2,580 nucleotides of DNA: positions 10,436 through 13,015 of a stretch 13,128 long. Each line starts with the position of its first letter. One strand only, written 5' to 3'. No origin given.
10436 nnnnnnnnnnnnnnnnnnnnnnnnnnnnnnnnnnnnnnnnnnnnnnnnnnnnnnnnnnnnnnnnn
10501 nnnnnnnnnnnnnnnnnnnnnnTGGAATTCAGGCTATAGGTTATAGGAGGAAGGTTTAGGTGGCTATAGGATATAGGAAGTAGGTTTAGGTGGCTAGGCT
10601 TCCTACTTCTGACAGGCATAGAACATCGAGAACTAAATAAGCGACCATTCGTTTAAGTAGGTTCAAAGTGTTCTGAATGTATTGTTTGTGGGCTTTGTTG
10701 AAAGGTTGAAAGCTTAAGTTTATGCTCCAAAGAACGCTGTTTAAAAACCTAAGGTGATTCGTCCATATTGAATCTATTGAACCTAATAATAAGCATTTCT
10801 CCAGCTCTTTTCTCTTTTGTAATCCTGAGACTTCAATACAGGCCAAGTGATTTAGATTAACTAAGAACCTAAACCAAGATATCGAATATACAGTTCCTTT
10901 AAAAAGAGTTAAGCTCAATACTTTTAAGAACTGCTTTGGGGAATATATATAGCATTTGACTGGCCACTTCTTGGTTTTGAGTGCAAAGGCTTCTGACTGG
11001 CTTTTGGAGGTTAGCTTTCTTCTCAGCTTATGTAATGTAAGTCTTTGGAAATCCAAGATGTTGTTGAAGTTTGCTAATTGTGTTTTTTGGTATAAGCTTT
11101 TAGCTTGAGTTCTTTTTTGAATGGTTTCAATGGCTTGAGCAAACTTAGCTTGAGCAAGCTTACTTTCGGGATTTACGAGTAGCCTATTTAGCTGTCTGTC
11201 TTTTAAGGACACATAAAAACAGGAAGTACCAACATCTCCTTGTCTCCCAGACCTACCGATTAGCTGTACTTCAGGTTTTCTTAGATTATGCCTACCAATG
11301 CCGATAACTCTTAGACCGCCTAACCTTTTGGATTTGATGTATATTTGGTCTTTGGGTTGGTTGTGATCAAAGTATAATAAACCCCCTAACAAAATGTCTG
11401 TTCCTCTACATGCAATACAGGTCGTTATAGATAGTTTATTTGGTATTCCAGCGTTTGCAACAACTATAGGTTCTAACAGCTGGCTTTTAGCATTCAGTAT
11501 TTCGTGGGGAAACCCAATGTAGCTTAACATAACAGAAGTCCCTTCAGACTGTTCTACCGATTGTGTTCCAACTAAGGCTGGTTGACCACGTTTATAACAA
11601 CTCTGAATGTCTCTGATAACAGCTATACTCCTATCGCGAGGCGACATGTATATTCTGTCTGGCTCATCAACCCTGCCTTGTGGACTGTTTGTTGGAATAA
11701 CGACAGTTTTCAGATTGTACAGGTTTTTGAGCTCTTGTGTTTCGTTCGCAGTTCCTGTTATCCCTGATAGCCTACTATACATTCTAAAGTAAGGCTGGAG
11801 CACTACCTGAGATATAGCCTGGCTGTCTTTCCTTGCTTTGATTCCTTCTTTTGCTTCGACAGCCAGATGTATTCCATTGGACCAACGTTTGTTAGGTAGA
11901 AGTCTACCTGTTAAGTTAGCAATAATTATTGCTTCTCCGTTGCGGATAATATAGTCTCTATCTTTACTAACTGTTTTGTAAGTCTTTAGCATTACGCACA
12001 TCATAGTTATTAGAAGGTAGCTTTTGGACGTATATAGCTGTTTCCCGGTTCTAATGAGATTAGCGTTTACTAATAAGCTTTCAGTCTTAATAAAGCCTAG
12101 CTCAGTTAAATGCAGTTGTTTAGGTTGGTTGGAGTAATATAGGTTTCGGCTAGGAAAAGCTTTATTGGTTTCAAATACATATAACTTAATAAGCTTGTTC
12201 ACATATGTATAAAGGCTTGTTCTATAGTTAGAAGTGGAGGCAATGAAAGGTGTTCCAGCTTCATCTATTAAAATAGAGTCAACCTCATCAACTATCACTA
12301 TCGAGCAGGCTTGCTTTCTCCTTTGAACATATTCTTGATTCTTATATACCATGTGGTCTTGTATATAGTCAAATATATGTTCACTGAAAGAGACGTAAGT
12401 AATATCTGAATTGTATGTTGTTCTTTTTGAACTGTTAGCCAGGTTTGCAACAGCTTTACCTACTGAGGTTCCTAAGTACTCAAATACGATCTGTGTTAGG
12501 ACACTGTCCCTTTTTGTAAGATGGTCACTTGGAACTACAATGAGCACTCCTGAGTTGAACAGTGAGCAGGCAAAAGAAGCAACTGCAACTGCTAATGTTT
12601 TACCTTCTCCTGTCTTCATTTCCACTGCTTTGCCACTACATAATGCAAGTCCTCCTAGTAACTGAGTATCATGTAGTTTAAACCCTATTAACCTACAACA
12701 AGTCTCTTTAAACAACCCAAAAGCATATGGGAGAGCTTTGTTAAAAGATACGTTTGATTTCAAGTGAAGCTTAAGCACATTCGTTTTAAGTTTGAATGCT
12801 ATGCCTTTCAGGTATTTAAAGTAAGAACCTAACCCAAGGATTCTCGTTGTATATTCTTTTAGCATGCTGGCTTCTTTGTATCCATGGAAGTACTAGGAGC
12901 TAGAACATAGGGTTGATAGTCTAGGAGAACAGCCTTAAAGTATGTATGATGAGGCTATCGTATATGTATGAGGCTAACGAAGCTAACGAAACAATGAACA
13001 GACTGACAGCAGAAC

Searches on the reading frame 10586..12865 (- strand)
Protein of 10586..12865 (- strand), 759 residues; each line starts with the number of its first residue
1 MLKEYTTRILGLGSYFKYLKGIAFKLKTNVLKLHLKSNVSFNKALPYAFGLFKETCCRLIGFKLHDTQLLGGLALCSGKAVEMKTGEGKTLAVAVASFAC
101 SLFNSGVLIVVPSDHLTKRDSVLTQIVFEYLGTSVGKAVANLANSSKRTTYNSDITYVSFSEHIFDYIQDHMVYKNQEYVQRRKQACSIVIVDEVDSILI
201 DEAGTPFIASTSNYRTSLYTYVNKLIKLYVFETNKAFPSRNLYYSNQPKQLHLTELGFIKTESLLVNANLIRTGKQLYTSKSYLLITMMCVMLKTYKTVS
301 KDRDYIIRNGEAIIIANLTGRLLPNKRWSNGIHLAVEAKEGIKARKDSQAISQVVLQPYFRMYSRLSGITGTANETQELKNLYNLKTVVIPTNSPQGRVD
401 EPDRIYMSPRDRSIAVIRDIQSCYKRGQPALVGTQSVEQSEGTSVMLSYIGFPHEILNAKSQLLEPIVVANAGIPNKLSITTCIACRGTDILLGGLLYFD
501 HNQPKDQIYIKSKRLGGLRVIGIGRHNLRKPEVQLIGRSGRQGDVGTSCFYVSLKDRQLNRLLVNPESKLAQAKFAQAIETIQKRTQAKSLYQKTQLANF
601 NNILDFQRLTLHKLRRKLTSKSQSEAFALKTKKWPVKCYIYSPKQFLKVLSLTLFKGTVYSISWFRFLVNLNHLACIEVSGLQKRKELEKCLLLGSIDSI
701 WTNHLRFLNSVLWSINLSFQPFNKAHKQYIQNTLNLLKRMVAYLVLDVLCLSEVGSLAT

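Call 63: search_dna_similar(query=window:10586-12865:-, collection=plasmids, mode=protein, max_rows=40, max_evalue=1e-20)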
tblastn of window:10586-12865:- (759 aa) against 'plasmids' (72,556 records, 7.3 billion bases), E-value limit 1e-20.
Records with a match: 140; places in all: 144; records where one place covers at least 80% of the query: 12.
Best place of each record, by identity: <60% 140.
By first word of the organism name: Lactobacillus 12; Clostridium 11; Staphylococcus 11; Escherichia 9; Rhizobium 5; Sinorhizobium 5; Acinetobacter 4; Listeria 4; Pseudomonas 4; Vibrio 4; and 52 more.
By predicted mobility (MOB-suite, as given by PLSDB): non-mobilizable 125; mobilizable 9; conjugative 6.
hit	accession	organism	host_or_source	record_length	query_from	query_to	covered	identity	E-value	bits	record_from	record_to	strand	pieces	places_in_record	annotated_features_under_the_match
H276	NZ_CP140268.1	Priestia megaterium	Single cell,ginseng rhizosphere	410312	2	748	98%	31.7%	6e-101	349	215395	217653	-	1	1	secA: preprotein translocase subunit SecA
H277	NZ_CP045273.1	Priestia megaterium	pure culture,Paper surface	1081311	18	717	92%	32.3%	4e-100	347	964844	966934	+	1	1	none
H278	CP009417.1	Jeotgalibacillus malaysiensis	-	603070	8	740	97%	30.9%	6e-96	335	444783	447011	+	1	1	protein translocase subunit SecA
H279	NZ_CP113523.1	Pasteurella multocida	rabbit,mixed culture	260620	2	606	80%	37.2%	2e-109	374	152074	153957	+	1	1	secA: preprotein translocase subunit SecA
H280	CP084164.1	Pasteurella multocida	rabbit,mixed culture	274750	2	606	80%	37.2%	2e-109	374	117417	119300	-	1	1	secA: preprotein translocase subunit SecA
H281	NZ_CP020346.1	Pasteurella multocida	Oryctolagus cuniculus,lung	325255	2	606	80%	37.2%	2e-109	374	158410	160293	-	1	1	secA: preprotein translocase subunit SecA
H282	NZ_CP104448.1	Acinetobacter baumannii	Homo sapiens,sputum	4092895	2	750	99%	29.7%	4e-109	373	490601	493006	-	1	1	none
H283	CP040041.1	Acinetobacter baumannii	Homo sapiens,blood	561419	2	750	99%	29.6%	7e-109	372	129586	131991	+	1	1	secA: preprotein translocase subunit SecA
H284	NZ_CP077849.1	Acinetobacter baumannii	Homo sapiens,Rectal swab_P28_BU14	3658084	2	750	99%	29.6%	7e-109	372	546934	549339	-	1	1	none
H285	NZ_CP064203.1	Acinetobacter baumannii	Homo sapiens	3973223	2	750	99%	29.6%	7e-109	372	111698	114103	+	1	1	none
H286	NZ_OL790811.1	Proteus mirabilis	-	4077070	2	607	80%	36.4%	3e-120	405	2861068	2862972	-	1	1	none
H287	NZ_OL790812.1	Proteus mirabilis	-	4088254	2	607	80%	36.4%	3e-120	405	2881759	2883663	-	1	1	none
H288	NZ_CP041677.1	Limosilactobacillus reuteri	Peromyscus leucopus,Wholel organism ...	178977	24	742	95%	30.5%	3e-90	318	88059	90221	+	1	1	secA: preprotein translocase subunit SecA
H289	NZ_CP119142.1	Neisseria gonorrhoeae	Homo sapiens,whole organism,synovial ...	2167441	1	607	80%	35.4%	5e-113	384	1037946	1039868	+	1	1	none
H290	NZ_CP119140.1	Neisseria gonorrhoeae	Homo sapiens,whole organism,blood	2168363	1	607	80%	35.4%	5e-113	384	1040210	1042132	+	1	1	none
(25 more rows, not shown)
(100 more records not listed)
